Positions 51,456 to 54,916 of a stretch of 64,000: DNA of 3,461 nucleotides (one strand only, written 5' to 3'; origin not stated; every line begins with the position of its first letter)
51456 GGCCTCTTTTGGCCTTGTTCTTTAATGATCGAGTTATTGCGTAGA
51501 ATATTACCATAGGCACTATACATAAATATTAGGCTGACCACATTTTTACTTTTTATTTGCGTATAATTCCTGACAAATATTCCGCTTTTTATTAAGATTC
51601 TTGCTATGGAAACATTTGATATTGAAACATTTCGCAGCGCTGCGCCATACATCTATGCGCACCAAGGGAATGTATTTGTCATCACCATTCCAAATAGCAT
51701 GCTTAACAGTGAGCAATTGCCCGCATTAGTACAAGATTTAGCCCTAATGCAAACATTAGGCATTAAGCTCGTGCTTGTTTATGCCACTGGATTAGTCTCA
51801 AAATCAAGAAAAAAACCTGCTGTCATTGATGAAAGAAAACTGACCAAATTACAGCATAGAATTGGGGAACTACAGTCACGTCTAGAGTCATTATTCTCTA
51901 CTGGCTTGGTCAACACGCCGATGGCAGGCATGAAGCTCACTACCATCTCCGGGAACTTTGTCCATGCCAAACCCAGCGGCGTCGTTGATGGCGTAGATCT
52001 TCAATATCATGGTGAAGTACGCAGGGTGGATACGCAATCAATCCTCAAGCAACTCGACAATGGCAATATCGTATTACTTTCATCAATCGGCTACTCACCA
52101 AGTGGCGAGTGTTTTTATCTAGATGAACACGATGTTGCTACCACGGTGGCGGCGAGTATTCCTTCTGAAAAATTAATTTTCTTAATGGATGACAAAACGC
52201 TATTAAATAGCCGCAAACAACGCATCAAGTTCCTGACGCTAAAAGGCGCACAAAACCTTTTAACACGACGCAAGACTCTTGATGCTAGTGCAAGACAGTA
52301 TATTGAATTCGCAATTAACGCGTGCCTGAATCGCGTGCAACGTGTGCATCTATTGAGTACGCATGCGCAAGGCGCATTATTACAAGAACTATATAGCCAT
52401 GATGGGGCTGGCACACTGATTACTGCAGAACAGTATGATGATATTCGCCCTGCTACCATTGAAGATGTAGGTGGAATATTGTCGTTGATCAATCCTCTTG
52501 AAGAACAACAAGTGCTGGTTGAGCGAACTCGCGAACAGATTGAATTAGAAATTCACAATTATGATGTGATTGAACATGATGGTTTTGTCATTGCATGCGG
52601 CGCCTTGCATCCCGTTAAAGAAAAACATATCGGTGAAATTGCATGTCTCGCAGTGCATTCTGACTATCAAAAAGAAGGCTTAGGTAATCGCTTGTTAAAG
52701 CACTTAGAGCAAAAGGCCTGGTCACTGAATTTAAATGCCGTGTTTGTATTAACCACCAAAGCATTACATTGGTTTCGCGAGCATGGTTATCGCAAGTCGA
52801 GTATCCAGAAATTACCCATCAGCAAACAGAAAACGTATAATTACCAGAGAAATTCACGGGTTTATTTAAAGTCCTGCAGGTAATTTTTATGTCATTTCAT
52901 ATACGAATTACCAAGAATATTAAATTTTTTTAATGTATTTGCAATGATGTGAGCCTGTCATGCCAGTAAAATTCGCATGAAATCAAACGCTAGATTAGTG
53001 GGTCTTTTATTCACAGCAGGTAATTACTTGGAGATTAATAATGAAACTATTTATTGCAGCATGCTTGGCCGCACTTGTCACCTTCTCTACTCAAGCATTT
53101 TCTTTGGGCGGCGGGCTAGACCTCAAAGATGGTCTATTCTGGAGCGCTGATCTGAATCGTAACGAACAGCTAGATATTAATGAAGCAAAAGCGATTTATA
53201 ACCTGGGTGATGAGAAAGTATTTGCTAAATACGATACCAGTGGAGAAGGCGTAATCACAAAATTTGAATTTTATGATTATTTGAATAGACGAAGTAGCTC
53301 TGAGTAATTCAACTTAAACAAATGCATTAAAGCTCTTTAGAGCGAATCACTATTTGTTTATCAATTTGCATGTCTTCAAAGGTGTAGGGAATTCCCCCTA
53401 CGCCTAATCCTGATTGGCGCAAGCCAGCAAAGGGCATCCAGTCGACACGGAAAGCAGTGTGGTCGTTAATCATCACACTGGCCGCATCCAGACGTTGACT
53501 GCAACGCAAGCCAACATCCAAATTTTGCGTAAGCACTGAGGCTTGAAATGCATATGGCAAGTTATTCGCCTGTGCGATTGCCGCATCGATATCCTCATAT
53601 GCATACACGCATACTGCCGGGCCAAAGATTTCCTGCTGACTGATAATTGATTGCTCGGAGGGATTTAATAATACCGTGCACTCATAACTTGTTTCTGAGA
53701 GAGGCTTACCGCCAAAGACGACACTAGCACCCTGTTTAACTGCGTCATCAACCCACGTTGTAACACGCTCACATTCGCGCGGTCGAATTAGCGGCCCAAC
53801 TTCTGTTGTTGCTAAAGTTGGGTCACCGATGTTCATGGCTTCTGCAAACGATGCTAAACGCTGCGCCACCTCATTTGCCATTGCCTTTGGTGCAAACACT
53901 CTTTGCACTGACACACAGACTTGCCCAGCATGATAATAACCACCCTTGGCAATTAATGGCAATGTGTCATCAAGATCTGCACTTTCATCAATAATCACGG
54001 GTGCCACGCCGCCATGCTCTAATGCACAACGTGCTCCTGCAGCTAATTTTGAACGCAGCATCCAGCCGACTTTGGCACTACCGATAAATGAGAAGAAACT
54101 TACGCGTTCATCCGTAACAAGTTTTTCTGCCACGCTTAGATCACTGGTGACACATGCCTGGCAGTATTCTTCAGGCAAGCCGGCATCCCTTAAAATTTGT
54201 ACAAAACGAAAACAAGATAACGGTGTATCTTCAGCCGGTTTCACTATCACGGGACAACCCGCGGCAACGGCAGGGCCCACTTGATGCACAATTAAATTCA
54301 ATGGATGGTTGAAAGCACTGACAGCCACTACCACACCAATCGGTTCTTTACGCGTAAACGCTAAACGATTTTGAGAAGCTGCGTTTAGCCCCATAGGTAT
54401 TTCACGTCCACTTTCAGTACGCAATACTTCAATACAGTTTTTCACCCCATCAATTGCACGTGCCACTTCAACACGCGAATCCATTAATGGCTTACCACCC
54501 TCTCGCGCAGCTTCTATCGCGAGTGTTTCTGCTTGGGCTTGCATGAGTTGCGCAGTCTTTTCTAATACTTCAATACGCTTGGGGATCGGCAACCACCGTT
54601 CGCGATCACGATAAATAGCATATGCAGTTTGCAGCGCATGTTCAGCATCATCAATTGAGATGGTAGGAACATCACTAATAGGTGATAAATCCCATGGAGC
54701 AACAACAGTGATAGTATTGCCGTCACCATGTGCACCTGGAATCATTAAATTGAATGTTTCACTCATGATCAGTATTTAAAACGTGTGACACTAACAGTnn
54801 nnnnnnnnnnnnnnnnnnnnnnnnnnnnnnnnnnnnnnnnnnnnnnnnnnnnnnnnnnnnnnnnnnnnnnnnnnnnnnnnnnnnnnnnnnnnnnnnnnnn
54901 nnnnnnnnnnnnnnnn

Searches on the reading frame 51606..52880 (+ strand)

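Call 27: search_protein_families(library=pfam, proteins=[window:51606-52880:+], max_evalue=0.001)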
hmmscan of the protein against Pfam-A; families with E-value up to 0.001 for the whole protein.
window:51606-52880:+ (425 aa): 4 families
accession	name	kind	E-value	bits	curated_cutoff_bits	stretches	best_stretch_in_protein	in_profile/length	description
PF00696.33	AA_kinase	-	1e-13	52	24.9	1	25-250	4-233/234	Amino acid kinase family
PF00583.31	Acetyltransf_1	-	3.4e-12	47.1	20.7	1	311-395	24-116/116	Acetyltransferase (GNAT) family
PF13508.13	Acetyltransf_7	-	8.5e-11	42.5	27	1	321-396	7-83/84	Acetyltransferase (GNAT) domain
PF13673.13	Acetyltransf_10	-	0.00024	21.5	23.6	1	341-398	52-110/128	Acetyltransferase (GNAT) domain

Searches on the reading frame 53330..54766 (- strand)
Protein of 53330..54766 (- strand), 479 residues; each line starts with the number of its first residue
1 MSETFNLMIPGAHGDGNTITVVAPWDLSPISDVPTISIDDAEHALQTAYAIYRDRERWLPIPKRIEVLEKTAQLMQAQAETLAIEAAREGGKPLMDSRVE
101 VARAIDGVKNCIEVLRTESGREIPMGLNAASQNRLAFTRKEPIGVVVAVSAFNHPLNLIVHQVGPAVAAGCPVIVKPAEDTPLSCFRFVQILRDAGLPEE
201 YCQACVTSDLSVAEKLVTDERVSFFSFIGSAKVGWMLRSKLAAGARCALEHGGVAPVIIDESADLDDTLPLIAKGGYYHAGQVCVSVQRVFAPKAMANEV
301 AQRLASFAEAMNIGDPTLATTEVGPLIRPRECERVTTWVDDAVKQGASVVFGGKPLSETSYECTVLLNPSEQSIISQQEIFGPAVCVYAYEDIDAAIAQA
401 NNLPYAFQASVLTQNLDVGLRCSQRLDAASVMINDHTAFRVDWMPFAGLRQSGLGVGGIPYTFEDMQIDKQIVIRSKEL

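Call 27: search_protein_families(library=pfam, proteins=[window:53330-54766:-], max_evalue=0.001)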
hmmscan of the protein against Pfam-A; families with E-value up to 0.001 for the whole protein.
window:53330-54766:- (479 aa): 1 family
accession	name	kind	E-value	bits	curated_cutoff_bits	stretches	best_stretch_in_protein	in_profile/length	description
PF00171.27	Aldedh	-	8.1e-118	394.3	23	1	15-469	5-458/461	Aldehyde dehydrogenase family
